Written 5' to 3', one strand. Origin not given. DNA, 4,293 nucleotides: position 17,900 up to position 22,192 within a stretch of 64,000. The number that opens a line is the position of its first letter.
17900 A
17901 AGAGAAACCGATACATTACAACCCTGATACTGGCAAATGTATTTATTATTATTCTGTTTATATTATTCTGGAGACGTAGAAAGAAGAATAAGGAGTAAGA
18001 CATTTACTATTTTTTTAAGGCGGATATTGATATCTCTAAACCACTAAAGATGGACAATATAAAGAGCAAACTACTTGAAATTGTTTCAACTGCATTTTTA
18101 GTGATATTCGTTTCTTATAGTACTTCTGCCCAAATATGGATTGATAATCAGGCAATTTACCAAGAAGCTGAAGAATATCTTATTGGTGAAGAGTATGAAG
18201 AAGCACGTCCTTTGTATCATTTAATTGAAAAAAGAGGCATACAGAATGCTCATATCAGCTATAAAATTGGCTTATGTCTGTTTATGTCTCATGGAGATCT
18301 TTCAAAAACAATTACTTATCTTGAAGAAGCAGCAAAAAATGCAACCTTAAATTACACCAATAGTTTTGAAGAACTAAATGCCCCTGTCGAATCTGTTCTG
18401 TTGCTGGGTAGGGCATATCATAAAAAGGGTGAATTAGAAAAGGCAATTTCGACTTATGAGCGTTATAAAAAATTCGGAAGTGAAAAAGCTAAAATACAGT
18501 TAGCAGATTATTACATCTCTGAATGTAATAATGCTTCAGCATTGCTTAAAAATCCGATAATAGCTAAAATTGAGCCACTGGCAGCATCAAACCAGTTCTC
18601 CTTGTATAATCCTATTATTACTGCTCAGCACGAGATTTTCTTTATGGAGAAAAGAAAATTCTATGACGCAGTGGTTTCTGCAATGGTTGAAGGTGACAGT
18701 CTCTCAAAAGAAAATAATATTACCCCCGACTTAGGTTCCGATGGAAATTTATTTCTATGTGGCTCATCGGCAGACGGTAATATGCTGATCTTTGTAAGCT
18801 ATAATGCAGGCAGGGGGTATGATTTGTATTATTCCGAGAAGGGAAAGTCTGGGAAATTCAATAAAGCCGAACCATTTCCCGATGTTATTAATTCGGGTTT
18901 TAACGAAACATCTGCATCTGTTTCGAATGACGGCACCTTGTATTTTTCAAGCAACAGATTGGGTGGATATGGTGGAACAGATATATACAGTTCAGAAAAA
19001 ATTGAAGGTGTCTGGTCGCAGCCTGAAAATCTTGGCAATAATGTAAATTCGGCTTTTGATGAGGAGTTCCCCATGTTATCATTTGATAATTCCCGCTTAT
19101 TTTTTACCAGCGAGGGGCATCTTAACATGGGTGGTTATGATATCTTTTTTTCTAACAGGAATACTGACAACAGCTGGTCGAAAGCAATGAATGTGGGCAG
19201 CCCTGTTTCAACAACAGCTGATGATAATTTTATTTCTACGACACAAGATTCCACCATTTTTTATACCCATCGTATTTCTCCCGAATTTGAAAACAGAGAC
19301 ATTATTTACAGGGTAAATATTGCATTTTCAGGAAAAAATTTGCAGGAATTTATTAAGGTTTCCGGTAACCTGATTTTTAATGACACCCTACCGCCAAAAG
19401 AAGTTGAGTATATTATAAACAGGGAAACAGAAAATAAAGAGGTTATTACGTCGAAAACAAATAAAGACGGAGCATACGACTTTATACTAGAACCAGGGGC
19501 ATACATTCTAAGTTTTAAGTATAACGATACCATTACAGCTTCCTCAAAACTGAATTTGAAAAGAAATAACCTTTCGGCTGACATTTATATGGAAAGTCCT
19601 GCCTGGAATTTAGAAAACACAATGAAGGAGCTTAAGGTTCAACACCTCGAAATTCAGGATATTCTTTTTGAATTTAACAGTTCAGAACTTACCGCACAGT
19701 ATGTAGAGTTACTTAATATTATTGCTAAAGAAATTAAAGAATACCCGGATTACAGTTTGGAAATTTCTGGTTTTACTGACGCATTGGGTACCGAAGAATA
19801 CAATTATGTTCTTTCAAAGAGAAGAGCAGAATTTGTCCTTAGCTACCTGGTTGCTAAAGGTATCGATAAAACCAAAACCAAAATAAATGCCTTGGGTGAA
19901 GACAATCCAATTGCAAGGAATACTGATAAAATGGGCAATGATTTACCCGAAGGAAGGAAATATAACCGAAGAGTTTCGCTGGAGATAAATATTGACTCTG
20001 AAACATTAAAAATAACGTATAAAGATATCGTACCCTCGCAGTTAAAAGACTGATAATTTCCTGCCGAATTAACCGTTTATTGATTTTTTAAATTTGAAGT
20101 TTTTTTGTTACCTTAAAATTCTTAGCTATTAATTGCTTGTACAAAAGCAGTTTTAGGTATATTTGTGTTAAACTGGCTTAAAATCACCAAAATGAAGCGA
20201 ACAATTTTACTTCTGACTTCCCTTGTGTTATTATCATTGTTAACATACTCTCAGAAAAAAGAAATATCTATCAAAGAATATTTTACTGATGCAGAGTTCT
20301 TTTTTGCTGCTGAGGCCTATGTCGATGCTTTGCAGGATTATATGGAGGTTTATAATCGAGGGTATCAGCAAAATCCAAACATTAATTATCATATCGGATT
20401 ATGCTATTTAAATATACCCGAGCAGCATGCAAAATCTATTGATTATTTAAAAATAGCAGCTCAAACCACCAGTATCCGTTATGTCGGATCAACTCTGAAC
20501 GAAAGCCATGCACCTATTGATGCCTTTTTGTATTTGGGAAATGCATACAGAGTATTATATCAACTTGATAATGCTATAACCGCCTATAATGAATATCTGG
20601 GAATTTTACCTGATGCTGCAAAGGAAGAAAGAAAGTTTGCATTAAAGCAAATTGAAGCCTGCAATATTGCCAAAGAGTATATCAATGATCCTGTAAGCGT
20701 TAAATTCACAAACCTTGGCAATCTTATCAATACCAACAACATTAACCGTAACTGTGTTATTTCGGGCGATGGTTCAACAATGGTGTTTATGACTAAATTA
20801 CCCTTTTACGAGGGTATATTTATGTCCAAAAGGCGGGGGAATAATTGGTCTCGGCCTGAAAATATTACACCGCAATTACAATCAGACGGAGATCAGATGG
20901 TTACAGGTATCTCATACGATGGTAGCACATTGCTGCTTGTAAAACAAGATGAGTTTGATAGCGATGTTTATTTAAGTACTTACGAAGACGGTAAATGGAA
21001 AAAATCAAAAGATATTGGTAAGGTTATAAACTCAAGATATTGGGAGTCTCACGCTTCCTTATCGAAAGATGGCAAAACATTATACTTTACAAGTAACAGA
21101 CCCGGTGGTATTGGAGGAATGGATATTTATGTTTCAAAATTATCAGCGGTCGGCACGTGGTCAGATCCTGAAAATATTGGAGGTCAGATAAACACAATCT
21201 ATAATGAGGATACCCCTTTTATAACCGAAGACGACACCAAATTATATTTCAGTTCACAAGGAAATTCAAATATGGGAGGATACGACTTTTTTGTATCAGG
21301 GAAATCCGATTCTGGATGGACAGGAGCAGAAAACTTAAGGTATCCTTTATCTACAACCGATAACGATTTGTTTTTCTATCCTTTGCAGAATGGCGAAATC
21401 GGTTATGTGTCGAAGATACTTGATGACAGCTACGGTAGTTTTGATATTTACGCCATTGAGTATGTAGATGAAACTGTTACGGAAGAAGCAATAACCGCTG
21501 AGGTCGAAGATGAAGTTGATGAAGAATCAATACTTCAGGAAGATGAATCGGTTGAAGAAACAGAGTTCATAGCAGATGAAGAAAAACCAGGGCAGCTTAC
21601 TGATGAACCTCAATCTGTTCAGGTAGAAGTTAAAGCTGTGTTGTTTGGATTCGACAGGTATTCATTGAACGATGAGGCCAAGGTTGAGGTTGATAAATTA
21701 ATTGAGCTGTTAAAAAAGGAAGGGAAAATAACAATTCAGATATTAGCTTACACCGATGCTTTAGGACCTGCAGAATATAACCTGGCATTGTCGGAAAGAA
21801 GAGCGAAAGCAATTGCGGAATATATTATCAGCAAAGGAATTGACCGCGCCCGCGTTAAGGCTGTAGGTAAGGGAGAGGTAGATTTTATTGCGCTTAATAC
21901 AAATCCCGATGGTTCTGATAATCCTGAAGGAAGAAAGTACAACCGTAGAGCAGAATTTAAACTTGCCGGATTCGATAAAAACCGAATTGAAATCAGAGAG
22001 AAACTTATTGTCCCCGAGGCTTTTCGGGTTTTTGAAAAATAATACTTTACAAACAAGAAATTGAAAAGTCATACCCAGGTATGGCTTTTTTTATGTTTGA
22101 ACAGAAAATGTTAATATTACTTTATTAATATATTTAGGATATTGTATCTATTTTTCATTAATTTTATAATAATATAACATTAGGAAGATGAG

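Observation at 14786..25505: Five tandem PorE-like paralogs that differ essentially only in their C-terminal envelope anchor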

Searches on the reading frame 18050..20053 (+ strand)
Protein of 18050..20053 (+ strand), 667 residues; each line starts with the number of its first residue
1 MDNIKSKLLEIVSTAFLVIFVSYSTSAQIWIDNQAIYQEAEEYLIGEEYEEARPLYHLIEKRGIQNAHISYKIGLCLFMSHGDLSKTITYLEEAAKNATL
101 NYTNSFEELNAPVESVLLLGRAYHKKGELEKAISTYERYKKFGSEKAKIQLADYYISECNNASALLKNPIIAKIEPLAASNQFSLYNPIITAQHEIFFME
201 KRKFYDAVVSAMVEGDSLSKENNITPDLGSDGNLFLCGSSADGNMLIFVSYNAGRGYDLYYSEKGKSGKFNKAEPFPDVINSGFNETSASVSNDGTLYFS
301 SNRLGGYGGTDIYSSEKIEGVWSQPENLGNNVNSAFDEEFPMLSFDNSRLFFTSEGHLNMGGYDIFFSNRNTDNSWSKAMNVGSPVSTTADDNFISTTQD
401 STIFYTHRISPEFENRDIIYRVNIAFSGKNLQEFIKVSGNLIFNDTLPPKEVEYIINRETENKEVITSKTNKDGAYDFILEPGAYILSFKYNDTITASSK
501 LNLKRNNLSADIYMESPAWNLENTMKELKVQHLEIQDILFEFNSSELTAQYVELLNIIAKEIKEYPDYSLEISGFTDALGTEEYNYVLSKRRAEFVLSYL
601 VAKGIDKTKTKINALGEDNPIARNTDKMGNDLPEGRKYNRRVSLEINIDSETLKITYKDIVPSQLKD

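Call 3: search_protein_families(library=pfam, proteins=[window:18050-20053:+], max_evalue=0.01)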
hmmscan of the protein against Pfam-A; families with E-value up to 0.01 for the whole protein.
window:18050-20053:+ (667 aa): 8 families
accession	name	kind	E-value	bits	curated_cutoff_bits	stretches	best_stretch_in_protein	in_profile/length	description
PF00691.25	OmpA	-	3.6e-18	66.2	27.2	1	539-627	1-91/98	OmpA family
PF07676.18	PD40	-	9e-12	45.1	20.9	1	277-313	2-37/38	WD40-like Beta Propeller Repeat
PF13174.12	TPR_6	-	6.9e-05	23.7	26.3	0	116-141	3-28/33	Tetratricopeptide repeat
PF13432.12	TPR_16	-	0.00032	21.5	32.7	0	114-141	32-59/65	Tetratricopeptide repeat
PF13176.12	TPR_7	-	0.00055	20.3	27.9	1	117-138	3-24/36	Tetratricopeptide repeat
PF17210.9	SdrD_B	-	0.0017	19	29.7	1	459-512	33-87/112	SdrD B-like domain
PF13428.12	TPR_14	-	0.0064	17.5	23.5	0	115-152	3-42/44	Tetratricopeptide repeat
PF13181.12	TPR_8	-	0.0095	16.5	25.7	1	114-138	2-26/34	Tetratricopeptide repeat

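Call 5: search_protein_families(library=ncbifam, proteins=[window:18050-20053:+], max_evalue=0.01)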
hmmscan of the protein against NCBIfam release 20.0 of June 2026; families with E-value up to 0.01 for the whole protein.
window:18050-20053:+ (667 aa): 36 families (the best 25 are shown)
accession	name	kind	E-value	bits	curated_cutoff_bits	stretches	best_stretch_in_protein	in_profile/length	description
NF053607.1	CHU_0125_OmpA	equivalog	1.3e-51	176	620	1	97-627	71-622/639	CHU_0125 family OmpA-like outer membrane integrity protein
NF052230.1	T9SS_PorE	exception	8.2e-46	156.5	600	1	291-620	286-599/648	PorE family type IX secretion system protein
NF053611.1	YiaD_Gzip_OmpA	equivalog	2.8e-27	95.7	175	1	519-646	87-206/206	YiaD family glycine zipper/OmpA-like lipoprotein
NF053612.1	anchor_PA1041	equivalog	1e-23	84.5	250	1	531-647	123-236/236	PA1041 family peptidoglycan-binding anchor lipoprotein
NF045787.1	OmpABordt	equivalog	1.3e-19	70.6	200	1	536-646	85-189/194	outer membrane protein OmpA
NF053585.1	OMP_LP_YfiB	equivalog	5.6e-19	68.6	128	1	536-646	56-160/163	outer membrane lipoprotein YfiB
TIGR03789.1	pdsO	hypoth_equivalog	7.3e-19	68.4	152.2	1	520-645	127-242/243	sortase-associated OmpA-like protein PdsO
TIGR02802.1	Pal_lipo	equivalog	2.7e-18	66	125.35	1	538-628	2-92/104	peptidoglycan-associated lipoprotein Pal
NF053613.1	OMP_toxin_LptF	equivalog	1.2e-17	64.5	400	1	536-651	141-250/256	lipotoxin F family OmpA-related lipoprotein LptF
NF008071.1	PRK10808.1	equivalog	8.9e-16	58.2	277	1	536-647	231-347/358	porin OmpA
NF007804.1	PRK10510.1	equivalog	8.1e-15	54.8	307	1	537-644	113-214/219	OmpA family lipoprotein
TIGR03350.1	type_VI_ompA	equivalog_domain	2.5e-14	53.4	139.8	1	536-645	30-136/137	type VI secretion system protein TssL, long form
NF038224.1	OmpA_like_CmpA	equivalog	2.1e-13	50.4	300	1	537-649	111-217/233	C-OmpA-like family protein CmpA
NF047726.1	AutTranAdhPGAsTpgA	equivalog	2.1e-13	50.1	350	1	529-643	147-265/268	trimeric autotransporter adhesin/peptidogylcan-associated protein TpgA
NF045788.1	Omp38Acinit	equivalog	1.6e-12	47.2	500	1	537-646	242-346/354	outer membrane protein Omp38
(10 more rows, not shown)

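Call 28: search_solved_structures(query=window:18050-20053:+, max_evalue=0.01, show_alignments=1)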
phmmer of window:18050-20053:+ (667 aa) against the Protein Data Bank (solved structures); distinct sequences matched with E-value up to 0.01: 63 (the best 60 are shown).
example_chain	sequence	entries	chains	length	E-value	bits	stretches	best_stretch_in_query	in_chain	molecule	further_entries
6jfw_A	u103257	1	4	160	1.8e-15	59.6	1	537-645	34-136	PA0833-PD protein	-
4erh_A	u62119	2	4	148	1.8e-14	56.3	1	527-626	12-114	Outer membrane protein A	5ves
4rha_A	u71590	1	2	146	1.9e-14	56.2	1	527-626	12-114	Outer membrane protein A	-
5wtp_A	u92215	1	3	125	2.6e-14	55.8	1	525-642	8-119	OmpA family protein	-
7f4v_aB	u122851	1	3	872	5.4e-14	54.7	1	535-647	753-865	Photosystem I P700 chlorophyll a apoprotein A2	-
2lbt_A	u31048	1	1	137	1.3e-13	53.4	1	543-647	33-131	Uncharacterized protein Rv0899/MT0922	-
2mqe_A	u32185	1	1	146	1.4e-13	53.4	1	527-626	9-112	OmpA domain protein transmembrane region-containing protein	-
2lca_A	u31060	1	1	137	1.5e-13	53.3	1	544-647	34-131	Uncharacterized protein Rv0899/MT0922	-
5nhx_A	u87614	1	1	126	1.6e-13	53.2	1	536-626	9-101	Outer membrane protein A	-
2l26_A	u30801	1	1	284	1.7e-13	53.1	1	545-649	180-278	Uncharacterized protein Rv0899/MT0922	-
5wtl_A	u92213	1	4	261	1.8e-13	53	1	525-642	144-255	OmpA family protein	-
2kgw_A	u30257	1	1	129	2.2e-13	52.7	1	544-647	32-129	Outer membrane protein A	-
3nb3_A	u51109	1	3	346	1.1e-12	50.4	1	527-626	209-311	Outer membrane protein A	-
2k1s_A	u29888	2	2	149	1.5e-12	50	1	537-646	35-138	Inner membrane lipoprotein yiaD | Probable lipoprotein YiaD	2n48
5u1h_A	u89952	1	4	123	2.6e-12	49.2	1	536-649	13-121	Outer membrane porin F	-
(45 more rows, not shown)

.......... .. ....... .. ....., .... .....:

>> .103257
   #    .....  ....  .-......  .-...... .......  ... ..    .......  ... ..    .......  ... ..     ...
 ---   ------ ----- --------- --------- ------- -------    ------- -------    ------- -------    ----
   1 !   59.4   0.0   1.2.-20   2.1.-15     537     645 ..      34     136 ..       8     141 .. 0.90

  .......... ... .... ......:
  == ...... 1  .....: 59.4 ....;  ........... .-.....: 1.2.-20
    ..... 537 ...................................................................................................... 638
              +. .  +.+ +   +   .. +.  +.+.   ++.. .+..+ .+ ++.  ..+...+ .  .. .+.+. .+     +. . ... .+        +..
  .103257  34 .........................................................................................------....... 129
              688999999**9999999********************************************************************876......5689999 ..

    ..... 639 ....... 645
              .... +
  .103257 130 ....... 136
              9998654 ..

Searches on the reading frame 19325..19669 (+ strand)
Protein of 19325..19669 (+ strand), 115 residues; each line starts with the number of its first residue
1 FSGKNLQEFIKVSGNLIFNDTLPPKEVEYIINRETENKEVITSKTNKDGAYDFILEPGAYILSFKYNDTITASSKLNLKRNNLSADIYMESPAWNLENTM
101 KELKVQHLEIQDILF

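Call 69: search_protein_families(library=pfam, alignment_id=A6, max_evalue=0.1)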
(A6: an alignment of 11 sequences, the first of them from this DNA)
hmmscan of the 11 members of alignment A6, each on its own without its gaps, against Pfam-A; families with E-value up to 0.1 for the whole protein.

A. member 1, seq(115 aa): 3 families
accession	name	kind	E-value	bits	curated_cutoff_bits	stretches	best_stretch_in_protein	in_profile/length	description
PF17210.9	SdrD_B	-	0.00012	22.7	29.7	1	34-87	33-87/112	SdrD B-like domain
PF23194.1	NOMO_5th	-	0.0023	18.7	27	1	11-78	1-70/89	NOMO fifth transthyretin-like domain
PF13620.12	CarboxypepD_reg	-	0.014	16.1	32.3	1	34-79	23-70/82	Carboxypeptidase regulatory-like domain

B. families by the number of members that match (of 11 scanned): 10 families
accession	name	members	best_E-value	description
PF13620.12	CarboxypepD_reg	8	9.7e-09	Carboxypeptidase regulatory-like domain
PF13715.12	CarbopepD_reg_2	4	1.2e-05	CarboxypepD_reg-like domain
PF17210.9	SdrD_B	4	0.00012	SdrD B-like domain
PF12866.13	DUF3823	3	9.8e-06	Protein of unknown function (DUF3823) N-terminal domain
PF23194.1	NOMO_5th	2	0.0023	NOMO fifth transthyretin-like domain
PF09430.16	EMC7_beta-sandw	2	0.022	ER membrane protein complex subunit 7, beta-sandwich domain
PF02369.22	Big_1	1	0.035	Bacterial Ig-like domain (group 1)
PF07523.18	Big_3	1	0.051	Bacterial Ig-like domain (group 3)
PF11138.13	DUF2911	1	0.052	Protein of unknown function (DUF2911)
PF09999.14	DUF2240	1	0.084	Uncharacterized protein conserved in archaea (DUF2240)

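Call 70: search_solved_structures(query=A6, max_evalue=1)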
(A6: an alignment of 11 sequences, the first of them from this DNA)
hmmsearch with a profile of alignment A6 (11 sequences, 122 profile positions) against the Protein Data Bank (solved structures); distinct sequences matched with E-value up to 1: 15.
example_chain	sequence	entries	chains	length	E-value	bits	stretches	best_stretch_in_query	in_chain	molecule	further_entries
9c7v_B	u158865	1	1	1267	2.7e-13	53.6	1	14-70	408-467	BOS complex subunit NOMO2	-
6fwv_A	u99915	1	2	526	2.8e-05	27.7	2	20-81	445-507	Collagen Adhesion protein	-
10ps_A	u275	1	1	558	2.9e-05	27.6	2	21-72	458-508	Serine-aspartate repeat-containing protein D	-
1uwy_A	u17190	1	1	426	0.0053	20.3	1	15-111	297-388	CARBOXYPEPTIDASE M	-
9gbc_A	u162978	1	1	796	0.012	19.2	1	17-86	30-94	TonB-linked outer membrane receptor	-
9e7m_Ta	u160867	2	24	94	0.081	16.5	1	14-72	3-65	Tail fiber protein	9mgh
8vdk_A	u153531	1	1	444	0.086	16.4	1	26-71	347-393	Serine-aspartate repeat-containing protein D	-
2g2n_A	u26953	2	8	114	0.14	15.7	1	23-77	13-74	Transthyretin-like protein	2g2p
2igl_A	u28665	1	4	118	0.15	15.7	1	23-77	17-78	Transthyretin-like protein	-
7c7u_A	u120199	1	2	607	0.16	15.6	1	16-78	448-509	Biofilm-associated surface protein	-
4wi0_B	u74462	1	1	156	0.52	13.9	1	16-78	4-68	Cellulosomal scaffoldin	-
4u3s_B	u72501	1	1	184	0.59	13.7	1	15-78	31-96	Cellulosomal scaffoldin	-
3hn5_A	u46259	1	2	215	0.66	13.6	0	26-73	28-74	Putative exported protein BF0290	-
6hif_Y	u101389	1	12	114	0.89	13.1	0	49-86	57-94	hdh assembly factor Kustc1130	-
2dia_A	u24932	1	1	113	0.93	13.1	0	41-76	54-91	Filamin-B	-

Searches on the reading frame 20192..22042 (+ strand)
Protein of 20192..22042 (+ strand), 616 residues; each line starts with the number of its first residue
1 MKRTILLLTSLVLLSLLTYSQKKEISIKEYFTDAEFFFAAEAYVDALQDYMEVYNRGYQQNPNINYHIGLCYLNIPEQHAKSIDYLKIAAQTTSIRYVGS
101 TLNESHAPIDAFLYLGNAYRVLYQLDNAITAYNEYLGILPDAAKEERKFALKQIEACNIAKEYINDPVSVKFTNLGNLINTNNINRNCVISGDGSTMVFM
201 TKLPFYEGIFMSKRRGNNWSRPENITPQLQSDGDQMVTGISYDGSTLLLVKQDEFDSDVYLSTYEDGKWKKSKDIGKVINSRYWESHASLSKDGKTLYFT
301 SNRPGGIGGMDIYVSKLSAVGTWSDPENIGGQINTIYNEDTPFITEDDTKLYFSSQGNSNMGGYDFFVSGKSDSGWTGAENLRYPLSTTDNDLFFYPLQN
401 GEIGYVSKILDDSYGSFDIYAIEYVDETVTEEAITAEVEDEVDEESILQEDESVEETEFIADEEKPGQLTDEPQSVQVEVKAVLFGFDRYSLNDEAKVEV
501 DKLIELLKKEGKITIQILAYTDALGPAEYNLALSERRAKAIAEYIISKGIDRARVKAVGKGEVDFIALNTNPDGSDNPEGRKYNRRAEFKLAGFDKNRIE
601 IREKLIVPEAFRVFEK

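Call 3: search_protein_families(library=pfam, proteins=[window:20192-22042:+], max_evalue=0.01)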
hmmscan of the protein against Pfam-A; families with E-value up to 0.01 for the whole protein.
window:20192-22042:+ (616 aa): 2 families
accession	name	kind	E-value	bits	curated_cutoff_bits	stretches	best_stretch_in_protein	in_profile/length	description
PF00691.25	OmpA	-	7.8e-19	68.3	27.2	1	484-574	1-93/98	OmpA family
PF07676.18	PD40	-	4.6e-15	55.5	20.9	1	276-314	2-38/38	WD40-like Beta Propeller Repeat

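Call 5: search_protein_families(library=ncbifam, proteins=[window:20192-22042:+], max_evalue=0.01)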
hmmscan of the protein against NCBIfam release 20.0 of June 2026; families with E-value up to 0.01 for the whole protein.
window:20192-22042:+ (616 aa): 31 families (the best 25 are shown)
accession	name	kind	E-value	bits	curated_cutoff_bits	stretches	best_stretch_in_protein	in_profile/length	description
NF053607.1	CHU_0125_OmpA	equivalog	6.9e-61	206.5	620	2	30-430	22-416/639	CHU_0125 family OmpA-like outer membrane integrity protein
NF052230.1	T9SS_PorE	exception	9.7e-59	199.2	600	2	12-441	7-435/648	PorE family type IX secretion system protein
NF053612.1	anchor_PA1041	equivalog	1.3e-22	81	250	1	479-591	129-235/236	PA1041 family peptidoglycan-binding anchor lipoprotein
NF053611.1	YiaD_Gzip_OmpA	equivalog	1.9e-22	80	175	1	471-590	91-205/206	YiaD family glycine zipper/OmpA-like lipoprotein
NF045787.1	OmpABordt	equivalog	1.6e-20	73.6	200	1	476-593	79-191/194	outer membrane protein OmpA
NF053585.1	OMP_LP_YfiB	equivalog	9.4e-18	64.6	128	1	481-587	56-156/163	outer membrane lipoprotein YfiB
NF053613.1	OMP_toxin_LptF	equivalog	1.1e-17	64.6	400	1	478-596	138-249/256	lipotoxin F family OmpA-related lipoprotein LptF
NF008071.1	PRK10808.1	equivalog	1.5e-16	60.7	277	1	482-571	232-323/358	porin OmpA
TIGR02802.1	Pal_lipo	equivalog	4.5e-16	58.8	125.35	1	483-570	2-89/104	peptidoglycan-associated lipoprotein Pal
NF047726.1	AutTranAdhPGAsTpgA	equivalog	4.6e-13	49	350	1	471-564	144-240/268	trimeric autotransporter adhesin/peptidogylcan-associated protein TpgA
TIGR03789.1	pdsO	hypoth_equivalog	8.6e-11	42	152.2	1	484-567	142-225/243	sortase-associated OmpA-like protein PdsO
NF008067.1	PRK10802.1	equivalog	2.8e-10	40.3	261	1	474-562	61-148/171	peptidoglycan-associated lipoprotein Pal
TIGR03350.1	type_VI_ompA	equivalog_domain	3e-10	40.2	139.8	1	470-589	18-135/137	type VI secretion system protein TssL, long form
NF007804.1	PRK10510.1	equivalog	4.4e-10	39.3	307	1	506-591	137-216/219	OmpA family lipoprotein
NF006541.1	PRK09038.1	equivalog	6.3e-09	35.8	283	1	468-588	127-245/253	flagellar motor protein MotD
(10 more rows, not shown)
